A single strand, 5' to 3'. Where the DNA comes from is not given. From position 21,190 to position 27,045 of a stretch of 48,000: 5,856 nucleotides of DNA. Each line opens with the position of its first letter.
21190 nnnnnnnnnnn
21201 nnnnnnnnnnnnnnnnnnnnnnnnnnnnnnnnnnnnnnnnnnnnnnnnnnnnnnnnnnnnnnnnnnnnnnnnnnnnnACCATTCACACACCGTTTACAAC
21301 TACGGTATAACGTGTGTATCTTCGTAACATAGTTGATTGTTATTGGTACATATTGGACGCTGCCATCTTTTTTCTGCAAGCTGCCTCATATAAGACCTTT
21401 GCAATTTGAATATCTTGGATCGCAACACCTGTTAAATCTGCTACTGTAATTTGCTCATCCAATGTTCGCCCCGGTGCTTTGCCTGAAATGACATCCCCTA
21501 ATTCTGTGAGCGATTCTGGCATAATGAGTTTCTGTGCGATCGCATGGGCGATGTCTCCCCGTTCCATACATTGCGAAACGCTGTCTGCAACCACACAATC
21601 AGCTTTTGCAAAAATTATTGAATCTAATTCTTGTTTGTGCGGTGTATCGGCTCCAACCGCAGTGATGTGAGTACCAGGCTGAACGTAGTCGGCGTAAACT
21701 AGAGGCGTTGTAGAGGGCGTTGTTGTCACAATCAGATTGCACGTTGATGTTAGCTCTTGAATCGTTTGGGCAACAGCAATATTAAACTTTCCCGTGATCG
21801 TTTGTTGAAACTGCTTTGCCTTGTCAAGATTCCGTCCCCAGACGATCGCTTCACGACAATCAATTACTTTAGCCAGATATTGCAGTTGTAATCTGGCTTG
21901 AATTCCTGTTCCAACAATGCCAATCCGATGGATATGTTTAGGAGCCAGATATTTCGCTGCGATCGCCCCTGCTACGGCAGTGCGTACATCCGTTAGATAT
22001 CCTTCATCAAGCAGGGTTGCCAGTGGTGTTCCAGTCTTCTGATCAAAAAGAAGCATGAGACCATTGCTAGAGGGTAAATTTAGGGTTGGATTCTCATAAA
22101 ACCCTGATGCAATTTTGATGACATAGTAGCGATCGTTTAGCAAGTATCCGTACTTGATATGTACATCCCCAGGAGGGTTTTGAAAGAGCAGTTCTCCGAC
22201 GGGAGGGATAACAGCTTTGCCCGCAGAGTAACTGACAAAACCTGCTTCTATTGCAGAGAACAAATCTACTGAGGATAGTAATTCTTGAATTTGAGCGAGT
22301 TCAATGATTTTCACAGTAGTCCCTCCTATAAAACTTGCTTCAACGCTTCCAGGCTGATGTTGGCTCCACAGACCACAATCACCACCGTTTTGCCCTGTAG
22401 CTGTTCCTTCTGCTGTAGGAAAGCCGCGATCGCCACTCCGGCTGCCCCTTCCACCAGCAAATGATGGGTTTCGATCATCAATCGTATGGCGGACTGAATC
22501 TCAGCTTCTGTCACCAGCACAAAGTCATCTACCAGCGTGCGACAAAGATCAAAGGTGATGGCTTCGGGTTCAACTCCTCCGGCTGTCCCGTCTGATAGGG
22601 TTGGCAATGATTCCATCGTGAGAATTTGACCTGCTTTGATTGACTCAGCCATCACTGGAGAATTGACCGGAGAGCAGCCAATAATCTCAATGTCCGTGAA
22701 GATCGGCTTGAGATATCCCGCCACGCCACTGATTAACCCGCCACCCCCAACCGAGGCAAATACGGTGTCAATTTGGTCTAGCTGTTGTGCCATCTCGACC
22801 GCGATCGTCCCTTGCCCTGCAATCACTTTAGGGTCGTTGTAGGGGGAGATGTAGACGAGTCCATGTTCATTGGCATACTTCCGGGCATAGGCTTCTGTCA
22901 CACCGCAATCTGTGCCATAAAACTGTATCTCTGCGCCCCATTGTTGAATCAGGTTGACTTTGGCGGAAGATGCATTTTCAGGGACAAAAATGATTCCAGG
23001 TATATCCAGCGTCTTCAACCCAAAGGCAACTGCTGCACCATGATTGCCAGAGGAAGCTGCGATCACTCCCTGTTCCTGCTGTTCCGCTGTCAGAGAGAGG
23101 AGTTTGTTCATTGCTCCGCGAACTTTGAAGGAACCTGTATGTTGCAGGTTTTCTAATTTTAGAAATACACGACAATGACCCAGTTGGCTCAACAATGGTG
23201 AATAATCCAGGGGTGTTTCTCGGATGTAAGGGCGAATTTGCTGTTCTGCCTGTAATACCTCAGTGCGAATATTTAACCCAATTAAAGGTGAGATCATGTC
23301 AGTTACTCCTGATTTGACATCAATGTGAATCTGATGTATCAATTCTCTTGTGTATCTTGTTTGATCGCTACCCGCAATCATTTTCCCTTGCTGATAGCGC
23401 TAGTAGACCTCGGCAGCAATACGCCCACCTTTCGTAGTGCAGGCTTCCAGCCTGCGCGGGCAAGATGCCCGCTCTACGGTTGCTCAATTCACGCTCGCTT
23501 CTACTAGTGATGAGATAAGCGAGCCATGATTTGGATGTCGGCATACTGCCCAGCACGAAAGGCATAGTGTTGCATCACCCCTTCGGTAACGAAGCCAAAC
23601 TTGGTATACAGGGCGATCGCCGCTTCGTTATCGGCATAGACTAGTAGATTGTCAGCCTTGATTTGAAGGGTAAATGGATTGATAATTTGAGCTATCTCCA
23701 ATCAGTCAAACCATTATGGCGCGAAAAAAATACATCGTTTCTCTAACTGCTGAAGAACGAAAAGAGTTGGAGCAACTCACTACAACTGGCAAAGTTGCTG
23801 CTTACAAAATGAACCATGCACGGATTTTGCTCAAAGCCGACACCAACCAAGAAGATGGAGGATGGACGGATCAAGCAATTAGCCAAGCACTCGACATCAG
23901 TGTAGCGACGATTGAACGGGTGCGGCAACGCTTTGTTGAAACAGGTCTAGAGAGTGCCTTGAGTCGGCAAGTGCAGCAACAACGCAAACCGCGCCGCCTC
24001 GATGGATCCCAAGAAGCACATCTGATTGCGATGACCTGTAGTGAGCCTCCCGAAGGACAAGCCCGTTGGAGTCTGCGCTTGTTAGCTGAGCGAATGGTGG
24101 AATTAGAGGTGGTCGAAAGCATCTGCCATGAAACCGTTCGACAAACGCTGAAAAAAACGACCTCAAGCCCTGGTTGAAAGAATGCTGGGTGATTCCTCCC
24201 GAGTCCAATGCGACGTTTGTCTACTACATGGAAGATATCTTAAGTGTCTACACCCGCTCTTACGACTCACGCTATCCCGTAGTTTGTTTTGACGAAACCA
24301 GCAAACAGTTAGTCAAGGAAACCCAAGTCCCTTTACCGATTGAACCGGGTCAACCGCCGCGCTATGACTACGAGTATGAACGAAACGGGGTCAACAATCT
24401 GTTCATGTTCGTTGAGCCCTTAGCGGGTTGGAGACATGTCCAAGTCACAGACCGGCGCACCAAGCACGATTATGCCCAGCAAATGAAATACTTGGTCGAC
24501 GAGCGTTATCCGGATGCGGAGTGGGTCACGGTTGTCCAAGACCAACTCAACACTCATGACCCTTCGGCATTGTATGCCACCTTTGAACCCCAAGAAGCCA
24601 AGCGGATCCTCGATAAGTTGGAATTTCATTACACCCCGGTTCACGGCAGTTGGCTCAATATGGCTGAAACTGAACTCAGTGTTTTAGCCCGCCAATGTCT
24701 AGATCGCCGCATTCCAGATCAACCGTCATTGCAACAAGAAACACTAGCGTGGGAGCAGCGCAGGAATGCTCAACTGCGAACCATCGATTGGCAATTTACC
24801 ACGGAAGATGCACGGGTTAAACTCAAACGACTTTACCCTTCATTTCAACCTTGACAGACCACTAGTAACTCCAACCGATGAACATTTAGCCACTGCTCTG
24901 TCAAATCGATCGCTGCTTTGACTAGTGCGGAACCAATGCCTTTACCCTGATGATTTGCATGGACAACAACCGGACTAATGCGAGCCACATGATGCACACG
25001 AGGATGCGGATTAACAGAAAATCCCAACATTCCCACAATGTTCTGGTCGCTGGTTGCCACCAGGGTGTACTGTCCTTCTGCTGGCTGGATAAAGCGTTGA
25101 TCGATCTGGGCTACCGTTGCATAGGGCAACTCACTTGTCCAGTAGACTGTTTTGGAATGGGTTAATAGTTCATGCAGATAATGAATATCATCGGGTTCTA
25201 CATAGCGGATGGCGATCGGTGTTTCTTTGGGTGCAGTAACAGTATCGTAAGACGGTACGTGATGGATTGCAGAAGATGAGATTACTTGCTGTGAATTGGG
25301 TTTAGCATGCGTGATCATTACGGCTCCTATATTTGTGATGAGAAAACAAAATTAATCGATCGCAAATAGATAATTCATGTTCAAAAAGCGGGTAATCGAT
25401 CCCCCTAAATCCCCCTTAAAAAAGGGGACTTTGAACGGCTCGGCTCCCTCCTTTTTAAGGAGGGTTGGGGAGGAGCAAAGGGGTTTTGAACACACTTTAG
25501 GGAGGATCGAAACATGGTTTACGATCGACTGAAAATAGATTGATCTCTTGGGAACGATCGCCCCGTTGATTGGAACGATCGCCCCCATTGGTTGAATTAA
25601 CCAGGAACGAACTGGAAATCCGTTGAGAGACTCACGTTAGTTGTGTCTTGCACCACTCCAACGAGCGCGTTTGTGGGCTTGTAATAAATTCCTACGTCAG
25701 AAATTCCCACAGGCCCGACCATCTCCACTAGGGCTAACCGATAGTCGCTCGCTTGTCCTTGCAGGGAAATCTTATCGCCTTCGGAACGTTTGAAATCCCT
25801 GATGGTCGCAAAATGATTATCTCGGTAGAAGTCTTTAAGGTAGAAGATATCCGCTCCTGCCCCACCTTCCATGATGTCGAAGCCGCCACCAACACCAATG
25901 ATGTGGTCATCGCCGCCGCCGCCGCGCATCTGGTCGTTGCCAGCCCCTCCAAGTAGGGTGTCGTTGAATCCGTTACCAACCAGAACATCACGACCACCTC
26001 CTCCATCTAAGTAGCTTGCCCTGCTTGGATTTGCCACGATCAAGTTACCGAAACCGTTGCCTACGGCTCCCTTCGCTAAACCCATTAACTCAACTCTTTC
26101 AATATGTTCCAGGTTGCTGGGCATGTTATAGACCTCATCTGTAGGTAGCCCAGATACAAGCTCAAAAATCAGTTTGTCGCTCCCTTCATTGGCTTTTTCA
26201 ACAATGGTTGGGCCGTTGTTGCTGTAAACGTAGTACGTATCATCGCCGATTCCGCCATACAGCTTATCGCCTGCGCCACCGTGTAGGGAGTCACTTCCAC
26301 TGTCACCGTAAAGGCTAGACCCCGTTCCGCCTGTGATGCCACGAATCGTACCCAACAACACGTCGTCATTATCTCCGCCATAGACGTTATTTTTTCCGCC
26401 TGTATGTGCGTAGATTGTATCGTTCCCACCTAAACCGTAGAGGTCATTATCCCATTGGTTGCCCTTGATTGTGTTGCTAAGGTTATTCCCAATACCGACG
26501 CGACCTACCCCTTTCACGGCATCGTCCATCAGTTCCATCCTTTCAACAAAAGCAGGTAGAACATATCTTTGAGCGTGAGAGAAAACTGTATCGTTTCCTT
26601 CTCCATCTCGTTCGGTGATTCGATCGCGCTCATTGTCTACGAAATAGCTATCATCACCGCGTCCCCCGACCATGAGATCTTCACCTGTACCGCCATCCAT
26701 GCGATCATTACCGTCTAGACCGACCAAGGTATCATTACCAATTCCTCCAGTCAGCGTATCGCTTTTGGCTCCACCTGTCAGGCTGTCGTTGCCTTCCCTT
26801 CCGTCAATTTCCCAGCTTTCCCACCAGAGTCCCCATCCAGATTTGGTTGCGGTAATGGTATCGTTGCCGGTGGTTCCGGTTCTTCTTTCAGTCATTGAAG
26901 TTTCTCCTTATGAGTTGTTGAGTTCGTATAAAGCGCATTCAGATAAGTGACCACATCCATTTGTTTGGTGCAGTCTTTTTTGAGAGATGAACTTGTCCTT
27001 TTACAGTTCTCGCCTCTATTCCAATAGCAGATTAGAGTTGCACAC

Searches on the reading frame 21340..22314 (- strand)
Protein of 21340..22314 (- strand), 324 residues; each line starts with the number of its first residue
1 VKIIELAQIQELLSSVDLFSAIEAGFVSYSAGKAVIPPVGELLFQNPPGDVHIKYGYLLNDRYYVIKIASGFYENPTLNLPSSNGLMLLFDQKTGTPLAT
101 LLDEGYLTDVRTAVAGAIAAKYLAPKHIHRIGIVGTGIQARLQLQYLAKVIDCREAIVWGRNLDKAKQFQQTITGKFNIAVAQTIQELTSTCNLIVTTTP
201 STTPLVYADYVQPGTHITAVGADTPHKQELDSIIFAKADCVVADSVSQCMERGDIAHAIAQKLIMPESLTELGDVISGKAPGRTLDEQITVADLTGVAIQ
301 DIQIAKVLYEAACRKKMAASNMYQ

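Call 21: search_protein_families(library=pfam, proteins=[window:21340-22314:-], max_evalue=0.00001)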
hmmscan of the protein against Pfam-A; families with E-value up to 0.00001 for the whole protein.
window:21340-22314:- (324 aa): 2 families
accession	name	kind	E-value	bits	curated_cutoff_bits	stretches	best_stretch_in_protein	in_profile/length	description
PF02423.21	OCD_Mu_crystall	-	2.4e-68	230.9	24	1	6-315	8-313/314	Ornithine cyclodeaminase/mu-crystallin family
PF01488.26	Shikimate_DH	-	1.1e-07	32.5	24.3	1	126-213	10-97/138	Shikimate / quinate 5-dehydrogenase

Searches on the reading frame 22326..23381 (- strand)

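Call 21: search_protein_families(library=pfam, proteins=[window:22326-23381:-], max_evalue=0.00001)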
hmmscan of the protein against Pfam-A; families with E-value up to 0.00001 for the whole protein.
window:22326-23381:- (351 aa): 1 family
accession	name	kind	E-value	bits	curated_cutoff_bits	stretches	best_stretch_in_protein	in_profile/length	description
PF00291.31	PALP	-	8.4e-86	288.4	35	1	49-339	1-295/295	Pyridoxal-phosphate dependent enzyme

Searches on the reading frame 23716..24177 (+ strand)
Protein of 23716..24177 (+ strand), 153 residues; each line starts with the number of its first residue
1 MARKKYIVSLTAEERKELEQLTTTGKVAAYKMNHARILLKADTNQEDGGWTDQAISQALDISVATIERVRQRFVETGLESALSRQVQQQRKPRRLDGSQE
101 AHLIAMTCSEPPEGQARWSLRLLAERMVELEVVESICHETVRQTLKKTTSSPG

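Call 21: search_protein_families(library=pfam, proteins=[window:23716-24177:+], max_evalue=0.00001)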
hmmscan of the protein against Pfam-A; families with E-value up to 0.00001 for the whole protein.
window:23716-24177:+ (153 aa): 3 families
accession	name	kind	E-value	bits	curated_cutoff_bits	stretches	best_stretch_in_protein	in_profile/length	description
PF13565.12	HTH_32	-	7.8e-19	68.4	33.7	1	65-145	1-73/73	Homeodomain-like domain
PF13384.12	HTH_23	-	1.5e-07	31.4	24.6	1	36-80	9-48/50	Homeodomain-like domain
PF13551.12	HTH_29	-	7.8e-07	29.5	28.1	1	47-101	10-64/64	Winged helix-turn helix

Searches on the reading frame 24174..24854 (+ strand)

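Call 21: search_protein_families(library=pfam, proteins=[window:24174-24854:+], max_evalue=0.00001)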
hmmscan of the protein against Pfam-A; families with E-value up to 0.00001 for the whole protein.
window:24174-24854:+ (226 aa): 1 family
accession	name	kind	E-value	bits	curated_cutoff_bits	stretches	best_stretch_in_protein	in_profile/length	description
PF13358.12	DDE_3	-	2.8e-22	79.6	28.6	1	35-187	1-146/146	DDE superfamily endonuclease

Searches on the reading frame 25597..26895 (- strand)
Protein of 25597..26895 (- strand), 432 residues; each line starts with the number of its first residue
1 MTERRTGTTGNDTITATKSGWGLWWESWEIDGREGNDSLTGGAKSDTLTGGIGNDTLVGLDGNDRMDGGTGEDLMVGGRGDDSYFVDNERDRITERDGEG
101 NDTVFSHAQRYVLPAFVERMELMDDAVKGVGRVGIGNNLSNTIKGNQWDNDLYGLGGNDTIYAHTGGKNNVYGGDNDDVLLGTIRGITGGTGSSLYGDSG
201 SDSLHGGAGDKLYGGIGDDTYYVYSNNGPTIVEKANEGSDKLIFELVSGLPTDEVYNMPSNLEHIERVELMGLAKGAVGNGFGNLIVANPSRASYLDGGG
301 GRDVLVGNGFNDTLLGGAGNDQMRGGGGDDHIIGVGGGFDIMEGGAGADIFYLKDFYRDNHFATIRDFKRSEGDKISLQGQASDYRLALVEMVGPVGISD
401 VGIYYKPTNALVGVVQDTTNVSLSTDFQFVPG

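Call 21: search_protein_families(library=pfam, proteins=[window:25597-26895:-], max_evalue=0.00001)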
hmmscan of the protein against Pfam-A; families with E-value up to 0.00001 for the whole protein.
window:25597-26895:- (432 aa): 1 family
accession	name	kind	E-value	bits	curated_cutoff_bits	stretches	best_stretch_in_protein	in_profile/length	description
PF00353.25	HemolysinCabind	-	1.2e-26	92.7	23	3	31-65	1-35/36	RTX calcium-binding nonapeptide repeat (4 copies)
